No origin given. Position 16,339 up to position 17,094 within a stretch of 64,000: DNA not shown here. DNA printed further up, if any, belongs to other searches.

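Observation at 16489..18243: Sigma-54 activator whose input domain is a catalytically dead ArsC/LMW-PTP fold, encoded next to an ars operon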

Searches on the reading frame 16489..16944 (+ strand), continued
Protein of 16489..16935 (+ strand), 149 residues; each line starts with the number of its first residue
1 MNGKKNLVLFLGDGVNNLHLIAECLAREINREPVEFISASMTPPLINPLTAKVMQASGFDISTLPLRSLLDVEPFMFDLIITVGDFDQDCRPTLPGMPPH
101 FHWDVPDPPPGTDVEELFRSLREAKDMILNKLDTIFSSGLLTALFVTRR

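Call 39: find_encoding_contigs(protein=P0288, flank=9000, max_places=1)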
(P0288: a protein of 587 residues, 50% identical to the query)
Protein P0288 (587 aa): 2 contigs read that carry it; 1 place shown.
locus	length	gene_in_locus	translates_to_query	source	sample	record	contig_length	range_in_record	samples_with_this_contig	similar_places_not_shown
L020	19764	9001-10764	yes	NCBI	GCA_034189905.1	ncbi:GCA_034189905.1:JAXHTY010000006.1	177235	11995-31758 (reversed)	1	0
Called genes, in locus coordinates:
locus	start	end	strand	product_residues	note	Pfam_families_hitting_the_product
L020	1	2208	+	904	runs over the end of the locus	PF03699:UPF0182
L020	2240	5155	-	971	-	PF03710:GlnE, PF08335:GlnD_UR_UTase, PF03710:GlnE, PF08335:GlnD_UR_UTase (weak)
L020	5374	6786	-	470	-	PF03951:Gln-synt_N, PF00120:Gln-synt_C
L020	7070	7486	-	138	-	PF06094:GGACT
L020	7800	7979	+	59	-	PF00301:Rubredoxin, PF21349:RUBY_RBDX (faint)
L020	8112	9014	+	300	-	PF09674:DUF2400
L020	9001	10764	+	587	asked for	PF01451:LMWPc, PF00989:PAS, PF13426:PAS_9, PF00158:Sigma54_activat, PF14532:Sigma54_activ_2, PF00004:AAA (weak), PF25601:AAA_lid_14, PF02954:HTH_8, +2 more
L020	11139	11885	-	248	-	PF00037:Fer4 (weak), PF12797:Fer4_2 (weak), PF12837:Fer4_6, PF13187:Fer4_9 (weak), PF13237:Fer4_10, PF14697:Fer4_21 (weak), PF12838:Fer4_7 (weak), PF27217:AF_0155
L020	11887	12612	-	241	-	PF01966:HD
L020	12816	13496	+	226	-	PF00027:cNMP_binding, PF13545:HTH_Crp_2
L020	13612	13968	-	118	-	-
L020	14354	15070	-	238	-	PF17746:SfsA_N, PF03749:SfsA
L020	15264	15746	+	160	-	PF02915:Rubrerythrin (weak)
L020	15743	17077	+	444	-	PF14522:Cytochrome_C7 (faint), PF14537:Cytochrom_c3_2 (faint), PF22113:Mtrc-MtrF_II-IV_dom (faint), PF13435:Cytochrome_C554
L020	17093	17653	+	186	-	-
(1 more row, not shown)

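Call 40: find_encoding_contigs(protein=P0354, flank=9000, max_places=1)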
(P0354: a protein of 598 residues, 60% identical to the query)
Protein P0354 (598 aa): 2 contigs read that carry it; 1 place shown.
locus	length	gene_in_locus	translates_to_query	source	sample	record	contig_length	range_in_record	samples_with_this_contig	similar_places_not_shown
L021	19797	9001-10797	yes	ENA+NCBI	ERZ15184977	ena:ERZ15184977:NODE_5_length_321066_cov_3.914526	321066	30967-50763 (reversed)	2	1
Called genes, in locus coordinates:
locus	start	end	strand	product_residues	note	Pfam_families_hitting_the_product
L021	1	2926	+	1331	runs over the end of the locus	PF09721:Exosortase_EpsH, PF07719:TPR_2 (faint), PF12895:ANAPC3 (weak), PF13174:TPR_6 (faint), PF13181:TPR_8 (faint), PF13424:TPR_12 (faint), PF13428:TPR_14 (faint), PF14559:TPR_19 (faint)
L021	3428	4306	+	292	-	PF02563:Poly_export, PF10531:SLBB (faint), PF22461:SLBB_2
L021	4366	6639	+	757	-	PF10609:ParA (faint), PF01656:CbiA, PF13614:AAA_31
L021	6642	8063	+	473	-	PF13727:CoA_binding_3 (faint), PF02397:Bac_transf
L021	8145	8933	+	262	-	-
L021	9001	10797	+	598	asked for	PF01451:LMWPc, PF00989:PAS, PF08448:PAS_4, PF13426:PAS_9, PF00158:Sigma54_activat, PF14532:Sigma54_activ_2, PF25601:AAA_lid_14, PF02954:HTH_8, +1 more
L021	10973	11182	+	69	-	-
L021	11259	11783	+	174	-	PF13899:Thioredoxin_7, PF13098:Thioredoxin_2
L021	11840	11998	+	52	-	PF00301:Rubredoxin, PF21349:RUBY_RBDX (faint)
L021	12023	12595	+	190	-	PF00210:Ferritin, PF02915:Rubrerythrin, PF23458:DUF7130 (weak), PF21349:RUBY_RBDX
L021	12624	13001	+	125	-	PF06397:Desulfoferrod_N, PF01880:Desulfoferrodox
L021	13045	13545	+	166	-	PF00210:Ferritin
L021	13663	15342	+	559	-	PF11412:DsbD_N, PF02683:DsbD_TM, PF00085:Thioredoxin (weak), PF03190:Thioredox_DsbH, PF13098:Thioredoxin_2, PF13899:Thioredoxin_7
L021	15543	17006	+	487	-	PF00479:G6PD_N, PF02781:G6PD_C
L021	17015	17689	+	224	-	PF01182:Glucosamine_iso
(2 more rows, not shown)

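Call 41: find_encoding_contigs(protein=P0342, flank=9000, max_places=1)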
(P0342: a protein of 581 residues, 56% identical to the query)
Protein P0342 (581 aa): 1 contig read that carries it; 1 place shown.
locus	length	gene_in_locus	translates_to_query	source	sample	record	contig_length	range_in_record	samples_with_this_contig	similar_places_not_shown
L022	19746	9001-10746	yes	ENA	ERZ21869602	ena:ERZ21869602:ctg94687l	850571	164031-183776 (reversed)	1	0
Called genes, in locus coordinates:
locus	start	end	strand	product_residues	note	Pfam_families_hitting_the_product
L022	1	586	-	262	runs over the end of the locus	PF02405:MlaE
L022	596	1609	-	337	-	PF06723:MreB_Mbl, PF00022:Actin (faint), PF11104:PilM_2 (faint), PF14450:FtsA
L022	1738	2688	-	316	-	PF00027:cNMP_binding, PF13185:GAF_2 (weak)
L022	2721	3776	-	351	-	PF00437:T2SSE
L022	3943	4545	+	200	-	PF28396:SepQ_C (weak), PF01052:FliMN_C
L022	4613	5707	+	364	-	PF13145:Rotamase_2 (weak), PF13616:Rotamase_3, PF00639:Rotamase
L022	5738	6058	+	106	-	PF02311:AraC_binding (weak), PF07883:Cupin_2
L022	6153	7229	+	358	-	PF00005:ABC_tran, PF13304:AAA_21 (faint), PF03459:TOBE (faint), PF08402:TOBE_2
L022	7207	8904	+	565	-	PF00528:BPD_transp_1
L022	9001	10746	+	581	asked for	PF01451:LMWPc, PF08448:PAS_4, PF13188:PAS_8 (weak), PF13426:PAS_9, PF00158:Sigma54_activat, PF14532:Sigma54_activ_2, PF25601:AAA_lid_14, PF02954:HTH_8, +2 more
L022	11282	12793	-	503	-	-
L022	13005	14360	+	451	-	PF06123:CreD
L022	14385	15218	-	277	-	PF00378:ECH_1, PF16113:ECH_2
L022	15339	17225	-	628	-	-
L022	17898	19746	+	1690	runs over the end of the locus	PF01436:NHL (faint)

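Call 42: find_encoding_contigs(protein=P0274, flank=7000, max_places=1)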
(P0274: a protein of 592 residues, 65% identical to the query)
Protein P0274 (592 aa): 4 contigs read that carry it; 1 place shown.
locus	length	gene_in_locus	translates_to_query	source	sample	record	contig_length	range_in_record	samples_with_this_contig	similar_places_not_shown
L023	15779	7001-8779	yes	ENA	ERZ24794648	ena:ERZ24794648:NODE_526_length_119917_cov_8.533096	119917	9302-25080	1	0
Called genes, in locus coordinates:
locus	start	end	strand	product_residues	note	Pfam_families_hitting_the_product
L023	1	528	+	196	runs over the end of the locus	-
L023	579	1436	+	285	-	PF02683:DsbD_TM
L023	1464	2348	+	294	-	PF00578:AhpC-TSA, PF08534:Redoxin, PF00085:Thioredoxin (weak), PF13098:Thioredoxin_2, PF13905:Thioredoxin_8, PF00581:Rhodanese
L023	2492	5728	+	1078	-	PF00873:ACR_tran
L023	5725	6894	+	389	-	PF25954:Beta-barrel_RND_2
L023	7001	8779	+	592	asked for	PF01451:LMWPc, PF00989:PAS, PF08448:PAS_4, PF13426:PAS_9, PF00158:Sigma54_activat, PF14532:Sigma54_activ_2, PF25601:AAA_lid_14, PF02954:HTH_8, +2 more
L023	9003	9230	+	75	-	-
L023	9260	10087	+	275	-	PF01149:Fapy_DNA_glyco, PF06831:H2TH, PF06827:zf-FPG_IleRS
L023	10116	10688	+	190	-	PF00210:Ferritin, PF02915:Rubrerythrin, PF23458:DUF7130 (weak), PF21349:RUBY_RBDX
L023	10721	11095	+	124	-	PF06397:Desulfoferrod_N, PF01880:Desulfoferrodox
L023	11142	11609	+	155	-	PF06445:GyrI-like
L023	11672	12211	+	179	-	PF02627:CMD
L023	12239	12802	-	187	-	PF02659:Mntp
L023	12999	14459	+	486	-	PF00479:G6PD_N, PF02781:G6PD_C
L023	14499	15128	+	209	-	PF02525:Flavodoxin_2, PF03358:FMN_red (faint)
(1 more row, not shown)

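Call 43: find_encoding_contigs(protein=P0387, flank=7000, max_places=1)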
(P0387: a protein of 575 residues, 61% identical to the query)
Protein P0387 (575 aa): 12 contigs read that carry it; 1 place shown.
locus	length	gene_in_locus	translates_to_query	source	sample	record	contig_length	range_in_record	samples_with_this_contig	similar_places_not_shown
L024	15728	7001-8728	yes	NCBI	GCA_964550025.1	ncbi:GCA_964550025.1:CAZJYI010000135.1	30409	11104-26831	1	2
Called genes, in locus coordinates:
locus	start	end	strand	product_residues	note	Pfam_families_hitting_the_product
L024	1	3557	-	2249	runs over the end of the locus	PF00932:LTD, PF13287:Fn3_assoc, PF13290:CHB_HEX_C_1, PF08757:CotH, PF13290:CHB_HEX_C_1 (weak), PF00932:LTD (weak), PF03160:Calx-beta, PF13385:Laminin_G_3, +2 more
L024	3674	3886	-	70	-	-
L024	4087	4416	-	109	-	PF00085:Thioredoxin, PF13098:Thioredoxin_2, PF13905:Thioredoxin_8 (faint)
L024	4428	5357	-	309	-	-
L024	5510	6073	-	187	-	PF01765:RRF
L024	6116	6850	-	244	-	PF00696:AA_kinase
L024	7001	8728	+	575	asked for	PF01451:LMWPc, PF00989:PAS, PF08448:PAS_4, PF13188:PAS_8, PF13426:PAS_9, PF00158:Sigma54_activat, PF14532:Sigma54_activ_2, PF25601:AAA_lid_14, +3 more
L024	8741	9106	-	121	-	PF00072:Response_reg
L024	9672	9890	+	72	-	-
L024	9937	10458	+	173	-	PF13899:Thioredoxin_7, PF13098:Thioredoxin_2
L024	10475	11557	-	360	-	PF03372:Exo_endo_phos, PF19580:Exo_endo_phos_3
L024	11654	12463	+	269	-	PF00565:SNase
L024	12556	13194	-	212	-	-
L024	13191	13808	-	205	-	PF10543:ORF6N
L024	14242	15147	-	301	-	PF00303:Thymidylat_synt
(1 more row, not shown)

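Call 44: find_encoding_contigs(protein=P0315, flank=7000, max_places=1)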
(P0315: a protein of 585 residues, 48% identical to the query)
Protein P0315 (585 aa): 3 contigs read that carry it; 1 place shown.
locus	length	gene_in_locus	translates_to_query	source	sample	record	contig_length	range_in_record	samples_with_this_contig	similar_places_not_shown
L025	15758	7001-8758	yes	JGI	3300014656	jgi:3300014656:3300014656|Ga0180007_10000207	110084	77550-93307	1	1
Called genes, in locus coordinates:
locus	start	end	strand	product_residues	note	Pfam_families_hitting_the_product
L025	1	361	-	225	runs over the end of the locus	PF00005:ABC_tran, PF02463:SMC_N (weak), PF13304:AAA_21 (weak)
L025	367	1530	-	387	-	-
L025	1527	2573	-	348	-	-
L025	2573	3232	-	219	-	PF01209:Ubie_methyltran, PF01135:PCMT (weak), PF05175:MTS, PF13489:Methyltransf_23, PF13847:Methyltransf_31, PF08241:Methyltransf_11, PF08242:Methyltransf_12, PF13649:Methyltransf_25, +2 more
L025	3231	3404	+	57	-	-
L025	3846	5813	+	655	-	PF03063:Prismane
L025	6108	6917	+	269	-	PF09674:DUF2400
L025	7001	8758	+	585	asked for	PF01451:LMWPc, PF00989:PAS, PF08448:PAS_4, PF13426:PAS_9, PF00158:Sigma54_activat, PF14532:Sigma54_activ_2, PF25601:AAA_lid_14, PF02954:HTH_8, +1 more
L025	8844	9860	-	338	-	PF01656:CbiA, PF13614:AAA_31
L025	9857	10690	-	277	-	PF04326:SLFN_AlbA_2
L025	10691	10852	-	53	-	-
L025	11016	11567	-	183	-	-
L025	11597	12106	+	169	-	PF03061:4HBT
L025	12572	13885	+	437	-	PF01654:Cyt_bd_oxida_I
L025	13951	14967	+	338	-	PF02322:Cyt_bd_oxida_II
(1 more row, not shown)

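Call 45: find_encoding_contigs(protein=P0385, flank=7000, max_places=1)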
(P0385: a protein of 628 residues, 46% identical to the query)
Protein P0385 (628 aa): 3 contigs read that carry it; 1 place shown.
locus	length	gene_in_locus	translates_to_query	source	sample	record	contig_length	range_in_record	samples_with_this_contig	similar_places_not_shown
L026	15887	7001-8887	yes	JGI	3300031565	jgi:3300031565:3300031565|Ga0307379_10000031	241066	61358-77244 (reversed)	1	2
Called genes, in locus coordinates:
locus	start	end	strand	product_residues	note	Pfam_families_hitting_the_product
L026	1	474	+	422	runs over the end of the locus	-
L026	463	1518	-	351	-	PF01075:Glyco_transf_9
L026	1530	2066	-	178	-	PF00210:Ferritin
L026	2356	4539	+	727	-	PF03190:Thioredox_DsbH, PF13098:Thioredoxin_2 (weak), PF13899:Thioredoxin_7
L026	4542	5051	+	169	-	PF02915:Rubrerythrin (faint)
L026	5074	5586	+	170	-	PF02915:Rubrerythrin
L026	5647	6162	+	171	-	PF02915:Rubrerythrin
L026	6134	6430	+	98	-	PF00462:Glutaredoxin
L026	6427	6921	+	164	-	PF02943:FeThRed_B, PF21349:RUBY_RBDX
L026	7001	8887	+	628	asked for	PF01451:LMWPc, PF00989:PAS, PF08448:PAS_4, PF13426:PAS_9, PF00158:Sigma54_activat, PF14532:Sigma54_activ_2, PF25601:AAA_lid_14, PF02954:HTH_8, +4 more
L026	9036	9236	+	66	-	-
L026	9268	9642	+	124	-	PF06397:Desulfoferrod_N, PF01880:Desulfoferrodox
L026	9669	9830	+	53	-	PF00301:Rubredoxin, PF21349:RUBY_RBDX (faint)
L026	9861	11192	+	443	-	PF01654:Cyt_bd_oxida_I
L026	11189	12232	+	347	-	PF02322:Cyt_bd_oxida_II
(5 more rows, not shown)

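Call 76: find_encoding_contigs(protein=P0356, flank=6000, max_places=1)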
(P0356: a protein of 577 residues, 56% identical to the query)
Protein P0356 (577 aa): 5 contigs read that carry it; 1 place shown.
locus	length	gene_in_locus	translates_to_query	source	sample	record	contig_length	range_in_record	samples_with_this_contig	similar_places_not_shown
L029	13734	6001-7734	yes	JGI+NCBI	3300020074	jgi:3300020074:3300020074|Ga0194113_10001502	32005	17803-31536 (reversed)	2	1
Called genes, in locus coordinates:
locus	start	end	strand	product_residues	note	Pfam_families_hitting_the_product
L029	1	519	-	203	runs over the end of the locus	PF05685:Uma2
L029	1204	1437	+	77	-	-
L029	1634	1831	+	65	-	-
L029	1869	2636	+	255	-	PF01261:AP_endonuc_2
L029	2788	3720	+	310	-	PF00583:Acetyltransf_1, PF13508:Acetyltransf_7 (weak)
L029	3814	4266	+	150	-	PF00903:Glyoxalase, PF13669:Glyoxalase_4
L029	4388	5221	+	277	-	PF01261:AP_endonuc_2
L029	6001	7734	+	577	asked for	PF01451:LMWPc, PF00989:PAS, PF08448:PAS_4, PF13426:PAS_9, PF00158:Sigma54_activat, PF14532:Sigma54_activ_2, PF07728:AAA_5, PF25601:AAA_lid_14, +1 more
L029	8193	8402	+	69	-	-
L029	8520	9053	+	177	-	PF00210:Ferritin (weak), PF02915:Rubrerythrin, PF23458:DUF7130 (weak), PF21349:RUBY_RBDX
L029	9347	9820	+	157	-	PF09055:Sod_Ni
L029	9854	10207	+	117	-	PF10502:Peptidase_S26, PF00717:Peptidase_S24 (weak), PF10502:Peptidase_S26 (weak)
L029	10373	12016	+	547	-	PF00732:GMC_oxred_N (weak), PF01266:DAO (faint), PF00732:GMC_oxred_N, PF05199:GMC_oxred_C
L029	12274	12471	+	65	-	PF06902:Fer4_19 (weak), PF13459:Fer4_15, PF13370:Fer4_13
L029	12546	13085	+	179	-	-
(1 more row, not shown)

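Call 77: find_encoding_contigs(protein=P0340, flank=6000, max_places=1)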
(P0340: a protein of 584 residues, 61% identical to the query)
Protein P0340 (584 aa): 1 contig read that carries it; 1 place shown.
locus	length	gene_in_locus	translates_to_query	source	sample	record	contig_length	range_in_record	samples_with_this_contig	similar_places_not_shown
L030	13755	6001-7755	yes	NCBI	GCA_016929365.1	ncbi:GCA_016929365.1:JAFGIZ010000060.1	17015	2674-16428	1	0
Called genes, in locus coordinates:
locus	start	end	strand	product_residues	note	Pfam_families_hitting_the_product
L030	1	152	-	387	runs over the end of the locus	PF02350:Epimerase_2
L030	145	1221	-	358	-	PF03102:NeuB, PF08666:SAF (weak)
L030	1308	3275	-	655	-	PF17975:RNR_Alpha, PF21995:RNR-II_ins_dom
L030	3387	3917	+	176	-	PF02677:QueH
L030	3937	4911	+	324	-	PF04055:Radical_SAM, PF16199:Radical_SAM_C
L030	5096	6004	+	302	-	PF00132:Hexapep (faint), PF25087:GMPPB_C (faint)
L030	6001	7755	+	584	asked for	PF01451:LMWPc, PF00989:PAS, PF08448:PAS_4, PF13426:PAS_9, PF00158:Sigma54_activat, PF14532:Sigma54_activ_2, PF07728:AAA_5, PF25601:AAA_lid_14, +4 more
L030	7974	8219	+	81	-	-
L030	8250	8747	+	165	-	PF03190:Thioredox_DsbH, PF13899:Thioredoxin_7, PF00085:Thioredoxin (weak), PF13098:Thioredoxin_2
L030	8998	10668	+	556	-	PF05524:PEP-utilisers_N, PF00391:PEP-utilizers, PF02896:PEP-utilizers_C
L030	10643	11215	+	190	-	PF02915:Rubrerythrin, PF23458:DUF7130 (weak), PF21349:RUBY_RBDX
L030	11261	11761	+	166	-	PF00210:Ferritin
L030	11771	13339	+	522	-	PF11412:DsbD_N, PF02683:DsbD_TM, PF03190:Thioredox_DsbH, PF13098:Thioredoxin_2, PF13899:Thioredoxin_7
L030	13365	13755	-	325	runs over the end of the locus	PF00365:PFK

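Call 78: find_encoding_contigs(protein=P0287, flank=6000, max_places=1)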
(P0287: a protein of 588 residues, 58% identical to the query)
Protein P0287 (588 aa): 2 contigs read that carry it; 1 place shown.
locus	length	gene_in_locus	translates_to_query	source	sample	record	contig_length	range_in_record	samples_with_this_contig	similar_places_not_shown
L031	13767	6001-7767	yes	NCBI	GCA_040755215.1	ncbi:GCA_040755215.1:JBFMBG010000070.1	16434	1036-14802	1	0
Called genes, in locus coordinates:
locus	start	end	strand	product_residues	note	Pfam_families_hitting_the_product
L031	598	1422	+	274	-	PF02578:Cu-oxidase_4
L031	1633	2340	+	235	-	PF00072:Response_reg, PF00486:Trans_reg_C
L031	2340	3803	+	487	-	PF00672:HAMP, PF13188:PAS_8 (faint), PF00989:PAS, PF08448:PAS_4, PF13426:PAS_9 (weak), PF00512:HisKA, PF02518:HATPase_c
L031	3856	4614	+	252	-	PF02463:SMC_N (weak), PF00005:ABC_tran, PF13304:AAA_21 (faint)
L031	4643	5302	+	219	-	PF01895:PhoU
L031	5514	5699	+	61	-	-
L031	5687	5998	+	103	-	PF05016:ParE_toxin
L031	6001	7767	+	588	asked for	PF01451:LMWPc, PF00989:PAS, PF08448:PAS_4, PF13426:PAS_9, PF00158:Sigma54_activat, PF14532:Sigma54_activ_2, PF07728:AAA_5, PF25601:AAA_lid_14, +3 more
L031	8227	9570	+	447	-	PF00278:Orn_DAP_Arg_deC, PF02784:Orn_Arg_deC_N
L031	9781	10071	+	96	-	PF13384:HTH_23 (weak), PF12728:HTH_17, PF13411:MerR_1 (faint), PF00376:MerR (weak)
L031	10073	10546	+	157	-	PF01850:PIN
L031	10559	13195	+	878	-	PF01368:DHH (weak), PF02272:DHHA1 (weak), PF00571:CBS, PF01743:PolyA_pol, PF12627:PolyA_pol_RNAbd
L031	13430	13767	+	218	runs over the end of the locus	PF05685:Uma2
